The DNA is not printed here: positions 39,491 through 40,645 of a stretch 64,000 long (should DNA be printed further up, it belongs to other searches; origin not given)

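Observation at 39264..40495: HicB-like ORF inserted between 57-nt direct repeats of the sigma-54 activator 3' end, followed by an AT-rich TIR-like (Cap12/PycTIR-type) domain gene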

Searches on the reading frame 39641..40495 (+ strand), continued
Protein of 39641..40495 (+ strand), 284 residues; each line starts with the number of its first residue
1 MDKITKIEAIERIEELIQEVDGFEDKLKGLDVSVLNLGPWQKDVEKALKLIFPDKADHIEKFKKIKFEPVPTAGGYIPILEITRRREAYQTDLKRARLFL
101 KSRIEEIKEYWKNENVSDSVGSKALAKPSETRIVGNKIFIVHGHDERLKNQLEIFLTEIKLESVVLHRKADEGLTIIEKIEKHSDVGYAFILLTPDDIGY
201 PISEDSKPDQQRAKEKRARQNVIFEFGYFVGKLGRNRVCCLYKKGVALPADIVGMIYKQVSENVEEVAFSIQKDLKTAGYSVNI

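Call 50: predict_structure(alignment_id=A3)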
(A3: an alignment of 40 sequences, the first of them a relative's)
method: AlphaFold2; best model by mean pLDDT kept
length: 284 residues; sequences in the alignment: 40
mean_pLDDT: 85.9   pTM: 0.54
mean pLDDT of the five models: 85.9, 84.1, 83.1, 82.8, 82.5
residues with pLDDT >= 90: 156; 70-90: 88; 50-70: 26; < 50: 14
segments of 3 or more residues with pLDDT < 50: 117-130
pLDDT, mean of each block of 10 residues (from residue 1): 83 96 85 80 96 93 84 68 85 95 93 60 42 85 93 97 80 80 93 91 93 92 88 91 88 86 95 95 86
secondary structure, 60 per line:
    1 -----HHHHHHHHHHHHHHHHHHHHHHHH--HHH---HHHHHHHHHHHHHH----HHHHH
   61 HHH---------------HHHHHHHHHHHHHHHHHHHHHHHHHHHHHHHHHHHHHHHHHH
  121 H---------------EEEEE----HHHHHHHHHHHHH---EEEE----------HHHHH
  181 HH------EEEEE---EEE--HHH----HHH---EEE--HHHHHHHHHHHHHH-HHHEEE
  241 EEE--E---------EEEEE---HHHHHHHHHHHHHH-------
elements in order: H6-29 H38-51 H56-63 H79-121 E137-141 H146-158 E162-165 H176-182 E189-193 E197-199 E215-217 H220-233 E238-243 E256-260 H264-277

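Call 53: fold_search(model_id=the predicted structure, library=pdb)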
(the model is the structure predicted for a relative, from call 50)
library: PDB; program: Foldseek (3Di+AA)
matches with E <= 10: 787; with E <= 0.001: 10
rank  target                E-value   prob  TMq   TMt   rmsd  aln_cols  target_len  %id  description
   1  9lmq_D                5.3e-07  1.00  0.37  0.34   5.5       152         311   22  Cryo-EM structure of TIR-STING/c-di-GMP complex (released 2025-08-27)
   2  9lmq_B                2.6e-06  1.00  0.38  0.35   5.5       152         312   23  Cryo-EM structure of TIR-STING/c-di-GMP complex (released 2025-08-27)
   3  9lmq_A                7.3e-06  1.00  0.35  0.33   6.5       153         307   22  Cryo-EM structure of TIR-STING/c-di-GMP complex (released 2025-08-27)
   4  9lmr_B                2.8e-05  1.00  0.37  0.35   6.0       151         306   23  Cryo-EM structure of TIR-STING/c-di-GMP complex fiber (released 2025-08-27)
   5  7un8_A                2.8e-05  1.00  0.37  0.35   4.1       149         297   21  SfSTING with c-di-GMP single fiber (released 2022-07-27)
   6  9lmr_F                3.1e-05  1.00  0.38  0.35   5.7       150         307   23  Cryo-EM structure of TIR-STING/c-di-GMP complex fiber (released 2025-08-27)
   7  7un8_C                4.7e-05  1.00  0.36  0.35   3.8       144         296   20  SfSTING with c-di-GMP single fiber (released 2022-07-27)
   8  9lmr_A                7.5e-05  1.00  0.38  0.35   6.1       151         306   23  Cryo-EM structure of TIR-STING/c-di-GMP complex fiber (released 2025-08-27)
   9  7un8_E                8.0e-05  1.00  0.34  0.33   4.3       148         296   20  SfSTING with c-di-GMP single fiber (released 2022-07-27)
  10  9lmr_C                9.0e-05  1.00  0.38  0.35   5.9       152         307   22  Cryo-EM structure of TIR-STING/c-di-GMP complex fiber (released 2025-08-27)
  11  8os9_B                2.5e-03  1.00  0.27  0.55   6.0       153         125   14  Structure of Homo sapiens 2'-deoxynucleoside 5'-phosphate N-hydrolase 1 (DNPH1) (released 2023-08-30)
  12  4upb_A                5.6e-03  1.00  0.28  0.12   8.4       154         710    8  Electron cryo-microscopy of the complex formed between the hexameric ATPase RavA and the decameric inducible decarboxy (released 2014-08-20)
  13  9ot1_B                7.9e-03  1.00  0.32  0.58   8.8       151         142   10  Helical assembly of the IL-17RA/RB/ACT1 complex (released 2025-12-17)
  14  7nux                  9.5e-03  0.99  0.33  0.53   8.8       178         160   11  Crystal structure of the TIR domain of human TLR1 (crystallised without ZN2+ ions) (released 2021-08-25)
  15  7ohy_b                9.5e-03  0.85  0.30  0.24  20.5       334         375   10  Nog1-TAP associated immature ribosomal particles from S. cerevisiae after rpL34 expression shut down, population B (released 2021-11-03)
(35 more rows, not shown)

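Call 57: find_related_loci(query=A3, collection=viral_contigs, flank=3000)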
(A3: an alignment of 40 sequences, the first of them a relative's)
Query A3 (284 aa) in viral_contigs; peptide patterns used: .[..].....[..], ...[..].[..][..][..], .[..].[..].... (x = any residue, [..] = any of these).
153 stretches matched a pattern; 134 encode a relative of the query (tblastn E <= 1e-3); the best 80 are kept; 80 distinct loci.
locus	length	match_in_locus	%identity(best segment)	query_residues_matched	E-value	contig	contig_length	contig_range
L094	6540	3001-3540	54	103-282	2e-60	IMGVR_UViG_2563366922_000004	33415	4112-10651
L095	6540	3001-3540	54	103-282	2e-60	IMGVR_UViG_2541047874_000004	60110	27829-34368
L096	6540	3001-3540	54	103-282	2e-60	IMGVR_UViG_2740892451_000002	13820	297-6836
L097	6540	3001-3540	54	103-282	2e-60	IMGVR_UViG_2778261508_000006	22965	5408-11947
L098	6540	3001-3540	54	103-282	2e-60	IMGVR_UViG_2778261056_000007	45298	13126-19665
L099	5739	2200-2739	54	103-282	2e-60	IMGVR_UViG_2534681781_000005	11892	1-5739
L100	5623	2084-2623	54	103-282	3e-60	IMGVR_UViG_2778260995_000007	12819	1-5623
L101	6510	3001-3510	54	115-284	4e-58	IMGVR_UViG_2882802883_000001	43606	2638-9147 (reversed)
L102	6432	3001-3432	60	137-282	5e-55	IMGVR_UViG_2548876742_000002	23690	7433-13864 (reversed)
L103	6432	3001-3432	60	137-282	5e-55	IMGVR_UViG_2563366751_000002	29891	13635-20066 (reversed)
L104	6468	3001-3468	56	127-284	1e-54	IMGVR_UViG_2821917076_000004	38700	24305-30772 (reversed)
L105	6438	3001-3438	59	137-284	3e-53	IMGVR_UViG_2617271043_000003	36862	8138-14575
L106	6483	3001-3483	39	113-283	6e-38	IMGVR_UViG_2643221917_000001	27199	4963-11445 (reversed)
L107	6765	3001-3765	31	14-283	2e-37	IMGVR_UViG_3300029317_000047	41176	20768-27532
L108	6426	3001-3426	44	136-284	2e-37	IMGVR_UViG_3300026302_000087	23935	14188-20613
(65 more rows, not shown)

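Call 60: list_cluster_members(proteins=[P0001, P0121])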
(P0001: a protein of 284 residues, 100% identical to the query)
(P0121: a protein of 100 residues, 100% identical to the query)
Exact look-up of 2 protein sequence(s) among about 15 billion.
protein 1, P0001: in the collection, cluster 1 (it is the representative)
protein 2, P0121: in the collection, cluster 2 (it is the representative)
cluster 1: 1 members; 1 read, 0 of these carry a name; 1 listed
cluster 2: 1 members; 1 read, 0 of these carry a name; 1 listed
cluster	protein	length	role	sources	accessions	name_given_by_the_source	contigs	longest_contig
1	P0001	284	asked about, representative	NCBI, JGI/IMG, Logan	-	-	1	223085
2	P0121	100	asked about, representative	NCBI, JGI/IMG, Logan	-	-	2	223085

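Call 75: find_encoding_contigs(protein=P0002, flank=3000, max_places=4)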
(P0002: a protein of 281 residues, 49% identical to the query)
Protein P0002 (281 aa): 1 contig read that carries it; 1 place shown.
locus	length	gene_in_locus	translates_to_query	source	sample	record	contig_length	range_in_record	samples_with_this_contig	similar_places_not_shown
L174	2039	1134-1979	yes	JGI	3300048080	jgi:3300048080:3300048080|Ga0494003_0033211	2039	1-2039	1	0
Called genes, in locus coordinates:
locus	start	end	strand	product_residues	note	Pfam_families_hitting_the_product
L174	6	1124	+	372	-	PF00158:Sigma54_activat, PF01078:Mg_chelatase (faint), PF14532:Sigma54_activ_2, PF00004:AAA (weak), PF07728:AAA_5, PF25601:AAA_lid_14, PF02954:HTH_8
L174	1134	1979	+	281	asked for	PF10137:CAP12-PCTIR_TIR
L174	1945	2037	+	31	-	?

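Call 85: search_protein_families(library=pfam, alignment_id=A6, max_evalue=0.001)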
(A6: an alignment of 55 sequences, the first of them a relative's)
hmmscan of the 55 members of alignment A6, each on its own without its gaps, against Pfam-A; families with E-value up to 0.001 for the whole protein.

A. member 1, P0001 (284 aa): 1 family
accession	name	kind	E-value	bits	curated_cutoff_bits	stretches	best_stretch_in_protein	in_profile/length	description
PF10137.14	CAP12-PCTIR_TIR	-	5.5e-35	120.4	24.7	1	137-261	1-118/119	CAP12/Pycsar effector protein, TIR domain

B. families by the number of members that match (of 55 scanned): 16 families
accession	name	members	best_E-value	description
PF10137.14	CAP12-PCTIR_TIR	24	7.6e-45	CAP12/Pycsar effector protein, TIR domain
PF09509.15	Hypoth_Ymh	3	9.8e-28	Protein of unknown function (Hypoth_ymh)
PF18863.6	AbiJ_NTD4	2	1.6e-20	AbiJ N-terminal domain 4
PF18742.7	DpnII-MboI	1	1.2e-31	REase_DpnII-MboI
PF00069.31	Pkinase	1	3.6e-31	Protein kinase domain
PF13676.11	TIR_2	1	1.7e-30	TIR domain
PF07714.23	PK_Tyr_Ser-Thr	1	7e-12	Protein tyrosine and serine/threonine kinase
PF05598.16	DUF772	1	5.5e-10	Transposase domain (DUF772)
PF17109.10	Goodbye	1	4.4e-09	fungal STAND N-terminal Goodbye domain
PF01582.25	TIR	1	1.7e-07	TIR domain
PF14478.12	DUF4430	1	1.2e-06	Domain of unknown function (DUF4430)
PF03109.22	ABC1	1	1.8e-06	ABC1 atypical kinase-like domain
PF05906.16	DUF865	1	1.2e-05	Herpesvirus-7 repeat of unknown function (DUF865)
PF01636.29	APH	1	0.00013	Phosphotransferase enzyme family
PF09371.15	Tex_N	1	0.00061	Tex-like protein N-terminal domain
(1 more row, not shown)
